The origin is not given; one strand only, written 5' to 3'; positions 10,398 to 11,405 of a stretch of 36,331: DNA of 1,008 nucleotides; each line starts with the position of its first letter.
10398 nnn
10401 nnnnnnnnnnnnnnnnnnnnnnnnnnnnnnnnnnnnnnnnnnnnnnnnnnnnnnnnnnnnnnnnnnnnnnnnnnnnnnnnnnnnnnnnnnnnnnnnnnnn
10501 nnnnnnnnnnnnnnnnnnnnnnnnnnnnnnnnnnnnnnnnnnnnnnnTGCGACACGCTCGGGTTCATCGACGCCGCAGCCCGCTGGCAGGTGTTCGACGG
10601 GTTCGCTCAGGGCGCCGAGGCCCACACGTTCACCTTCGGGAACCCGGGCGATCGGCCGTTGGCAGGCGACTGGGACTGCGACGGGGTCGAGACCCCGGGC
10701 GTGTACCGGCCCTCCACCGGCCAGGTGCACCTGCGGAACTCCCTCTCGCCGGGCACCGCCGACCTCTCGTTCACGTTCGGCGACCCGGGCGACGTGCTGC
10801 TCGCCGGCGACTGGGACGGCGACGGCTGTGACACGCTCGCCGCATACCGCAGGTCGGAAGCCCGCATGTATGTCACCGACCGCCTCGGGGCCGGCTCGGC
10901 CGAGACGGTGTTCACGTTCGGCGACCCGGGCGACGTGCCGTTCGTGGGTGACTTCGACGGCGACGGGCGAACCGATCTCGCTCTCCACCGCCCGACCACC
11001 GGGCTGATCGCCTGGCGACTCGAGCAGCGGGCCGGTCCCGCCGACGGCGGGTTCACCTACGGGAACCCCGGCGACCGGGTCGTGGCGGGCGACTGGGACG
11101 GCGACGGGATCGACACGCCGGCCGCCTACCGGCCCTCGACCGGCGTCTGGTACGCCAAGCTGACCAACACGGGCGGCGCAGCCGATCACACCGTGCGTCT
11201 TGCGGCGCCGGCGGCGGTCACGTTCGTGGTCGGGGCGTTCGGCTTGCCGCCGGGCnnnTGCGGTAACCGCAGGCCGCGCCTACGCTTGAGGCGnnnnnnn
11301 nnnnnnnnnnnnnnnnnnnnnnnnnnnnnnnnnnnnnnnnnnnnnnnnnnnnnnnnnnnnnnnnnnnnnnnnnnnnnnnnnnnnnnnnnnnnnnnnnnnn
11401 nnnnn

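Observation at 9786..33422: Four paralogous secreted proteins share a ~230-aa 'FGxPGD-x4-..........-x3-YR' repeat module fused to different cell-envelope domains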

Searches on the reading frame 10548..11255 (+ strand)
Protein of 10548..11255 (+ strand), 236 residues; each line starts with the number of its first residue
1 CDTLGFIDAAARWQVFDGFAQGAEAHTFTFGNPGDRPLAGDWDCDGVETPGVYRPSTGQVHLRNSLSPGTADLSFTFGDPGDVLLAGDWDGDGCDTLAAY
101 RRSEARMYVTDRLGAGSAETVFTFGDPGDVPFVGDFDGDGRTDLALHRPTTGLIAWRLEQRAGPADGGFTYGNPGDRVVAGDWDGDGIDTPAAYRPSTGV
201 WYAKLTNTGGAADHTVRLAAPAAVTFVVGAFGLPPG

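Call 12: find_homologous_proteins(query=A1, max_evalue=0.00001)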
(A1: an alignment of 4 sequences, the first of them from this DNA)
Query A1 (4 sequences) (236 aa, profile of the alignment): 3437 proteins with E <= 0.00001 among 8000 candidates; the best 120 are listed.
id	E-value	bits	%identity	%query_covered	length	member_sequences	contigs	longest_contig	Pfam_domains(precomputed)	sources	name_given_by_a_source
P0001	1.4e-116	406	49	93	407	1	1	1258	-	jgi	jgi:hypothetical protein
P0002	4.4e-116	404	50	82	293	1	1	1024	-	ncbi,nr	ncbi:MAG: hypothetical protein L0Z49_07000, partial [Actinobacteria bacterium]|nr:hypothetical prote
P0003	2.8e-114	399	54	94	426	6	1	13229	PF01551.30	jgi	jgi:Peptidase family M23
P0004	2.4e-110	386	46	98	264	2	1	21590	-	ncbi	-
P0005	1.3e-109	383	52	87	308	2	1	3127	PF00082.28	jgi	jgi:hypothetical protein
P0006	2.3e-109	383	55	81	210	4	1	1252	-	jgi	jgi:hypothetical protein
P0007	3.3e-107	375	53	83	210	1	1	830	-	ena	-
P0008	1.0e-106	374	43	91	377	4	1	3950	-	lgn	-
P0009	2.5e-106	373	44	82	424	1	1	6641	-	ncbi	-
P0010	6.5e-105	368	56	81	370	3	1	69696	-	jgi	jgi:hypothetical protein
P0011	4.2e-104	365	46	81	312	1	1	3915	-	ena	-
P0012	6.9e-104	365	51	98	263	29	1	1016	-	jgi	jgi:hypothetical protein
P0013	8.5e-104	364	50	72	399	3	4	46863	PF03734.20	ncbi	-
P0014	8.7e-104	364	53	85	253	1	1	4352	-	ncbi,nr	ncbi:MAG: hypothetical protein R3324_01080, partial [Halobacteriales archaeon]|nr:hypothetical prote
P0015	2.6e-103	363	50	99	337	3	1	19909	PF26549.1,PF07676.19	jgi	jgi:hypothetical protein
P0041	2.8e-100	353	43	98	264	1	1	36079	-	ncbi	-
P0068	4.2e-99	349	52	87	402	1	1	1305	PF13517.13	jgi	jgi:hypothetical protein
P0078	8.1e-99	348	44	98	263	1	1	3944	-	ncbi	-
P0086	1.1e-98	347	47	98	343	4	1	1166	PF13517.13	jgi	jgi:hypothetical protein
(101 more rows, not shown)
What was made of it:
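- Checked: Unrelated database proteins match at E down to 1e-116 (call 12).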

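Call 19: search_solved_structures(query=A1, max_evalue=10, show_alignments=3)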
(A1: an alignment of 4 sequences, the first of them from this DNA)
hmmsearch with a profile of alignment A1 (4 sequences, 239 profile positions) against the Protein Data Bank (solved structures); distinct sequences matched with E-value up to 10: 4.
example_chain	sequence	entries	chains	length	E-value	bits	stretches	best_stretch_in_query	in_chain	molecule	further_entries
9oee_A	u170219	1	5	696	1.5e-07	34.3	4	84-152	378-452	Secreted esterase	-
6fwx_A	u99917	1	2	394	0.2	14.3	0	189-226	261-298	Titin,Titin,Titin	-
6flw_A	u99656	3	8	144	0.29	13.8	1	165-238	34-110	Jacalin-like lectin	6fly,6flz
3cdk_A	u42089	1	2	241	0.8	12.3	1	116-199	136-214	Succinyl-CoA:3-ketoacid-coenzyme A transferase subunit A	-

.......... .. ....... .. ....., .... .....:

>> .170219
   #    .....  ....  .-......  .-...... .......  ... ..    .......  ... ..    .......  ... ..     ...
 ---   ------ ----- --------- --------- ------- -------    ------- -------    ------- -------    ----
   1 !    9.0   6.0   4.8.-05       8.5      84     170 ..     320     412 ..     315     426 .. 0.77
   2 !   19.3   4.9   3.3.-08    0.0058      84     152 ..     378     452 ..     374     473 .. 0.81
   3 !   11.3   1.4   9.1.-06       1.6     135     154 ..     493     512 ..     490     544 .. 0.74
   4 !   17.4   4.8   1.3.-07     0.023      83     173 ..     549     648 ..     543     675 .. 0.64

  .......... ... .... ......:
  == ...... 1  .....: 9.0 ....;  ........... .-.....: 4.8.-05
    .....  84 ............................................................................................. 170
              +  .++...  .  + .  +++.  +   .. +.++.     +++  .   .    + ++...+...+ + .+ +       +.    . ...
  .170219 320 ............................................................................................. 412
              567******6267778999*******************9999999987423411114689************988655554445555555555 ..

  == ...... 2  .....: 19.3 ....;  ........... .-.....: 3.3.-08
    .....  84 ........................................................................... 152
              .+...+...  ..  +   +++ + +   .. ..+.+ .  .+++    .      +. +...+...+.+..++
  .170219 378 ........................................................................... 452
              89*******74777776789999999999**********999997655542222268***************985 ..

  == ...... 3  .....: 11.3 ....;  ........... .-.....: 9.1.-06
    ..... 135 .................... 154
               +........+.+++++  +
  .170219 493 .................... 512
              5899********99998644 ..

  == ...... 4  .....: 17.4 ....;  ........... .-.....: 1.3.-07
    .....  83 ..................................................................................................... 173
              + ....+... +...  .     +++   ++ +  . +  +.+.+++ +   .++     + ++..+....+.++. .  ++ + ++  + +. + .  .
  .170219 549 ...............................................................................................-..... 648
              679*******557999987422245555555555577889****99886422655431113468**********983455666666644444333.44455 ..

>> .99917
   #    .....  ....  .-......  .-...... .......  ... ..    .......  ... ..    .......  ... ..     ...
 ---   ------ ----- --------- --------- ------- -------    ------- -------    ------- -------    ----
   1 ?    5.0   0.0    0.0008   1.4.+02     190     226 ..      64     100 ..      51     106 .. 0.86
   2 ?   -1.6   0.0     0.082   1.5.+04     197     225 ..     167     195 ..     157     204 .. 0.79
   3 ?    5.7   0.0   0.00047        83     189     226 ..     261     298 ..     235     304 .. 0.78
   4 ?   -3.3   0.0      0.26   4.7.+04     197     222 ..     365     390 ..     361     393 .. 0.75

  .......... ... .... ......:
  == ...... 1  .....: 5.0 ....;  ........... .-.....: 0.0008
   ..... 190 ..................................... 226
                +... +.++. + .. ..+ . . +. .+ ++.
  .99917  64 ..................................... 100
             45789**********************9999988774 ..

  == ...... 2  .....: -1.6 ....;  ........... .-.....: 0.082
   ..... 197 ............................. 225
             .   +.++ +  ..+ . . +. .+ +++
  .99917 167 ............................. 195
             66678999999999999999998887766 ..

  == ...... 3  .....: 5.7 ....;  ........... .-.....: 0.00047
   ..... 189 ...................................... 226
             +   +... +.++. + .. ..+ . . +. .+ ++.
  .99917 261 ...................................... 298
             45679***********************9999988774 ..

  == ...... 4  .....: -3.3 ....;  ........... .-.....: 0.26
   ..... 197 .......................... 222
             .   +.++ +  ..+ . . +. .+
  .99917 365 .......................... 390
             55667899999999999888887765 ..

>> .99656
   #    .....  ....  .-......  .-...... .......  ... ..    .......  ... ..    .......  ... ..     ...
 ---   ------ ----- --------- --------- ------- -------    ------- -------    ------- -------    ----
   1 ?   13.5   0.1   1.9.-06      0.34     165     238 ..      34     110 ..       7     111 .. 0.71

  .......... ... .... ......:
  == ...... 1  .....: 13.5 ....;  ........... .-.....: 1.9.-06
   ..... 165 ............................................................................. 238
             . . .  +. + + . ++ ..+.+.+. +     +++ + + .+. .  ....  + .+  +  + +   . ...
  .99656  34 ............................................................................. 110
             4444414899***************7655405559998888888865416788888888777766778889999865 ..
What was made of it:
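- On Pfam FG-GAP_3 (PF13517, VCBS-type) / FG-GAP (PF01839): The profile hits the propeller of 9oee_A at E 1.5e-7 (call 19).
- The module profile hits only 9oee_A significantly in PDB sequences, E 1.5e-7 (call 19). The only significant sequence-level relative with a structure is a lectin propeller (call 19).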

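Call 34: find_related_loci(query=A1, collection=genome_contigs, flank=3000)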
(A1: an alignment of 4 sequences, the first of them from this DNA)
Query A1 (236 aa) in genome_contigs; peptide patterns used: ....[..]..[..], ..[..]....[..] (x = any residue, [..] = any of these).
597 stretches matched a pattern (row limit reached: there are more); 109 encode a relative of the query (tblastn E <= 1e-3); the best 80 are kept; 80 distinct loci.
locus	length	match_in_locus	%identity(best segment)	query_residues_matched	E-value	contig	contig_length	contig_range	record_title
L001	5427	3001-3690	52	1-225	2e-73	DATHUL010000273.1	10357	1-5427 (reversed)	MAG TPA_asm: Acidimicrobiia bacterium isolate SMAG_U16106 k141_175376, whole genome shotgun sequence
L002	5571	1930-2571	56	1-227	9e-73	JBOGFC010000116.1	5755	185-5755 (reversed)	MAG: Acidimicrobiia bacterium isolate M3-B2_metabat2.bin.49 k127_129077, whole genome shotgun sequence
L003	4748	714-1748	56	1-231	1e-71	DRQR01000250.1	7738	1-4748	MAG TPA_asm: Actinomycetota bacterium isolate HyVt-587 HyVt-587_k145_894727, whole genome shotgun sequence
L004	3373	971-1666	52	4-234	2e-70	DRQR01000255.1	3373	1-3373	MAG TPA_asm: Actinomycetota bacterium isolate HyVt-587 HyVt-587_k145_942423, whole genome shotgun sequence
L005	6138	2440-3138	52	2-232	1e-68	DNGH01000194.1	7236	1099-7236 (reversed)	MAG TPA_asm: Actinomycetota bacterium isolate UBA11373 contig_4453, whole genome shotgun sequence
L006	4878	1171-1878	53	1-226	7e-65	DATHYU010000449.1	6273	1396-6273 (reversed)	MAG TPA_asm: Acidimicrobiia bacterium isolate SMAG_U16220 k141_579670, whole genome shotgun sequence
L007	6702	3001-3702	52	1-213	5e-64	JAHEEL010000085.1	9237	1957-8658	MAG: Actinomycetes bacterium isolate Ww271 NODE_19573_length_9237_cov_2.745502, whole genome shotgun sequence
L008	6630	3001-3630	52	22-233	8e-64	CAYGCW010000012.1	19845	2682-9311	MAG TPA_asm: uncultured Acidimicrobiia bacterium isolate ERP108616_co2_208 genome assembly, contig: NODE_4078_length_198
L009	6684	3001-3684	51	1-221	6e-62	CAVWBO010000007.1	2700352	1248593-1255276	MAG: uncultured Acidimicrobiia bacterium isolate MFD09779.bin.1.312 genome assembly, contig: contig_91, whole genome sho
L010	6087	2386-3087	45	1-233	5e-61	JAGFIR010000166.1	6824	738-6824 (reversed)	MAG: Acidimicrobiales bacterium isolate mag.2 k127_4436781, whole genome shotgun sequence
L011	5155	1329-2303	45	1-224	2e-59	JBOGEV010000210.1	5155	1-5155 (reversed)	MAG: Acidimicrobiia bacterium isolate M3-S_maxbin2.bin.341 k127_802680, whole genome shotgun sequence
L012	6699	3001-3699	46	2-235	3e-59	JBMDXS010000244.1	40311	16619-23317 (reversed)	MAG: Acidimicrobiia bacterium isolate FBaSoil1_17 FBaSoil1_contig244, whole genome shotgun sequence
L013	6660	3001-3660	48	21-236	3e-58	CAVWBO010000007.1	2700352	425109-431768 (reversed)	MAG: uncultured Acidimicrobiia bacterium isolate MFD09779.bin.1.312 genome assembly, contig: contig_91, whole genome sho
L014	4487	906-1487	54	27-235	8e-58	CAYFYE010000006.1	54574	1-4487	MAG TPA_asm: uncultured Acidimicrobiia bacterium isolate ERP108616_co2_12 genome assembly, contig: NODE_593_length_54574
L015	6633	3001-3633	50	1-221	7e-55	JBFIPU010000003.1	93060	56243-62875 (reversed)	MAG: Acidimicrobiia bacterium isolate Mix_sand12.2021.10.Z.63 k141_309257_length_93060_cov_26.6982, whole genome shotgun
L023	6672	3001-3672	45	17-221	5e-45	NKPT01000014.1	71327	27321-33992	MAG: Chloracidobacterium sp. CP2_5A k99_27796, whole genome shotgun sequence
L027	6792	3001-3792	39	2-234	9e-37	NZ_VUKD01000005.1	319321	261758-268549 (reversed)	Georgenia subflava strain CGMCC 1.12782 Scaffold5_1, whole genome shotgun sequence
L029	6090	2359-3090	42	1-214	4e-36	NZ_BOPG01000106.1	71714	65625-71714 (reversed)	Virgisporangium aurantiacum strain NBRC 16421 sequence106, whole genome shotgun sequence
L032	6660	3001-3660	43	1-227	2e-35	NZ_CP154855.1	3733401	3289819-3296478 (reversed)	Georgenia sp. 1P01AC chromosome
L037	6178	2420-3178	40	25-224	7e-32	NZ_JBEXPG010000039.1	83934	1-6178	Streptomyces sp. NPDC006512 NPDC006512_17_B8.ctg-0039, whole genome shotgun sequence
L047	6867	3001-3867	37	16-229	3e-28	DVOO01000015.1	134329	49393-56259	MAG TPA_asm: Candidatus Scatomonas pullistercoris isolate CHK188-20938 CHK188__C92057_L134329_ERR3414583, whole genome s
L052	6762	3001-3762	44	2-220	8e-26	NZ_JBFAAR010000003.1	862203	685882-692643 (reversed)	Actinoplanes sp. NPDC023714 NPDC023714_65_E6.ctg-0003, whole genome shotgun sequence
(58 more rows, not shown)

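Call 40: search_protein_families(library=pfam, proteins=[L037:1667-3085:+, L029:2278-4008:+, L052:1054-4605:+, L027:2863-4263:+, L032:2896-4089:+, L023:1873-3675:+, L015:1921-3681:+, L012:2932-4254:+, L009:2872-4584:+, L047:2530-5028:+], max_evalue=0.001)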
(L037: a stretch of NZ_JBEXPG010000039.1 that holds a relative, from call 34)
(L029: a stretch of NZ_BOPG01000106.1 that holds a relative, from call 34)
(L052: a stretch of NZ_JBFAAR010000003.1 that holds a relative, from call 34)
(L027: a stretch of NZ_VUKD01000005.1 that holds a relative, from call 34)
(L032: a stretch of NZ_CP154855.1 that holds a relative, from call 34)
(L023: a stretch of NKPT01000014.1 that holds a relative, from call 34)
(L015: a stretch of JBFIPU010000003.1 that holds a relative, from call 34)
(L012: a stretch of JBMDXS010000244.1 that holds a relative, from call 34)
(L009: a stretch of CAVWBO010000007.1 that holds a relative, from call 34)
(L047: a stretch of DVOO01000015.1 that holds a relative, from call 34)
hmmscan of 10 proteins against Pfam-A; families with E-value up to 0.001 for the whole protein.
L037:1667-3085:+ (473 aa): 2 families
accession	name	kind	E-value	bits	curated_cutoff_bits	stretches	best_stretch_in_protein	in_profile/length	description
PF00089.32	Trypsin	-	7.4e-23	81.9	20.6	1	38-218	4-201/220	Trypsin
PF13365.12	Trypsin_2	-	5.8e-10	40.5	27.6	1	64-209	2-144/144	Trypsin-like peptidase domain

L029:2278-4008:+ (577 aa): 1 family
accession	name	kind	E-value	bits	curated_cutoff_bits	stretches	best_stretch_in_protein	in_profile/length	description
PF01341.22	Glyco_hydro_6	-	1.3e-53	183.3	27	1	304-557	11-300/305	Glycosyl hydrolases family 6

L052:1054-4605:+ (1184 aa): 3 families
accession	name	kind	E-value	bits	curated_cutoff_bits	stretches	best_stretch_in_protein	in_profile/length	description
PF00759.25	Glyco_hydro_9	-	9.1e-59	200.3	27.7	1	130-620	1-439/444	Glycosyl hydrolase family 9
PF01341.22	Glyco_hydro_6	-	2.5e-49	169.2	27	1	919-1163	10-299/305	Glycosyl hydrolases family 6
PF02927.20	CelD_N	-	1e-19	71.5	24.6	1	34-116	3-85/86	Cellulase N-terminal ig-like domain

L027:2863-4263:+ (467 aa): 2 families
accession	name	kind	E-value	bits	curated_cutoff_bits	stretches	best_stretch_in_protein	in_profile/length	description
PF11350.14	DUF3152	-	3.5e-36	125.2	25.1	1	291-456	6-177/206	Protein of unknown function (DUF3152)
PF13517.12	FG-GAP_3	-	0.0003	21.8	26.9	0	49-84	19-56/61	FG-GAP-like repeat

L032:2896-4089:+ (398 aa): 1 family
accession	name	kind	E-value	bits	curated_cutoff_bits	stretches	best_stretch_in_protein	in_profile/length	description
PF00188.32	CAP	-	1e-11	46.1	21.1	1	279-389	2-110/117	Cysteine-rich secretory protein family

L023:1873-3675:+ (601 aa): 1 family
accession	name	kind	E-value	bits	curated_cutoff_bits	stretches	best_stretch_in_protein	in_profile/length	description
PF00144.29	Beta-lactamase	-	1.3e-42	146.6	27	1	45-347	5-311/329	Beta-lactamase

L015:1921-3681:+ (587 aa): 1 family
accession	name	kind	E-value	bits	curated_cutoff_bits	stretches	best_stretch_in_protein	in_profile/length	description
PF02156.21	Glyco_hydro_26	-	5.5e-06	26.4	20.2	1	87-219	100-231/311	Glycosyl hydrolase family 26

L012:2932-4254:+ (441 aa): 1 family
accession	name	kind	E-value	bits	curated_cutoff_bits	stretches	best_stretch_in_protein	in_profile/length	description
PF01510.30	Amidase_2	-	2e-12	48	26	1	287-411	3-130/131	N-acetylmuramoyl-L-alanine amidase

L009:2872-4584:+ (571 aa): 0 families

L047:2530-5028:+ (833 aa): 1 family
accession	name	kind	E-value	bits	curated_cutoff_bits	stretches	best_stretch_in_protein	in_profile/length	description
PF15892.11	BNR_4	-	1.7e-71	241.2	27.3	1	453-707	1-265/272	BNR repeat-containing family member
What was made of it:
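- It also sits in the CBM position of GH6/GH9 cellulases (call 40).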

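Call 64: find_encoding_contigs(protein=P0041, flank=6000, max_places=3)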
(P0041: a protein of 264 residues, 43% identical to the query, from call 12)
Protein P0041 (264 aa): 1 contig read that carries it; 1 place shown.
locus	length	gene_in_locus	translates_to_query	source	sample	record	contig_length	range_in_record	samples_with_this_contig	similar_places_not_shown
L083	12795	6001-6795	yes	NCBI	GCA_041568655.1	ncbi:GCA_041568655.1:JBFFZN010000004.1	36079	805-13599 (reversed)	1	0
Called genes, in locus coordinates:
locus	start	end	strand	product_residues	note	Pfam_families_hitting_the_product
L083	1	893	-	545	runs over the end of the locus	PF03816:LytR_cpsA_psr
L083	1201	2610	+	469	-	-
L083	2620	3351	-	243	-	-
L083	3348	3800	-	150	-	PF00578:AhpC-TSA, PF08534:Redoxin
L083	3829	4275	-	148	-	-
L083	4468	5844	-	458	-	-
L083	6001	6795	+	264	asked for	-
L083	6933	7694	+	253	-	PF00483:NTP_transferase, PF12804:NTP_transf_3 (weak)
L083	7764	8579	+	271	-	PF00089:Trypsin (weak)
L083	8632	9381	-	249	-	-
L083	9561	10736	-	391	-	PF02771:Acyl-CoA_dh_N, PF02770:Acyl-CoA_dh_M, PF00441:Acyl-CoA_dh_1, PF08028:Acyl-CoA_dh_2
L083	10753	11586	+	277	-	PF00296:Bac_luciferase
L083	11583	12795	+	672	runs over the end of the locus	?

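Call 65: find_encoding_contigs(protein=P0078, flank=6000, max_places=3)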
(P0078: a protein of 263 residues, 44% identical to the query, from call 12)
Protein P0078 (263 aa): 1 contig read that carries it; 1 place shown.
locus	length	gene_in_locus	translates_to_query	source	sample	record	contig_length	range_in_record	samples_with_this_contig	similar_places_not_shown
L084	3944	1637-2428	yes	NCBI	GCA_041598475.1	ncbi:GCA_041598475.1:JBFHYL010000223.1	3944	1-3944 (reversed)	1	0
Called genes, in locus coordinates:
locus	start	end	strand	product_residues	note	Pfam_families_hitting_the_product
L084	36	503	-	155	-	-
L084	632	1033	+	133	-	-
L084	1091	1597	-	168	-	-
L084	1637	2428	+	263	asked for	-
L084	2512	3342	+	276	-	PF00483:NTP_transferase, PF12804:NTP_transf_3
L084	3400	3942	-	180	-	?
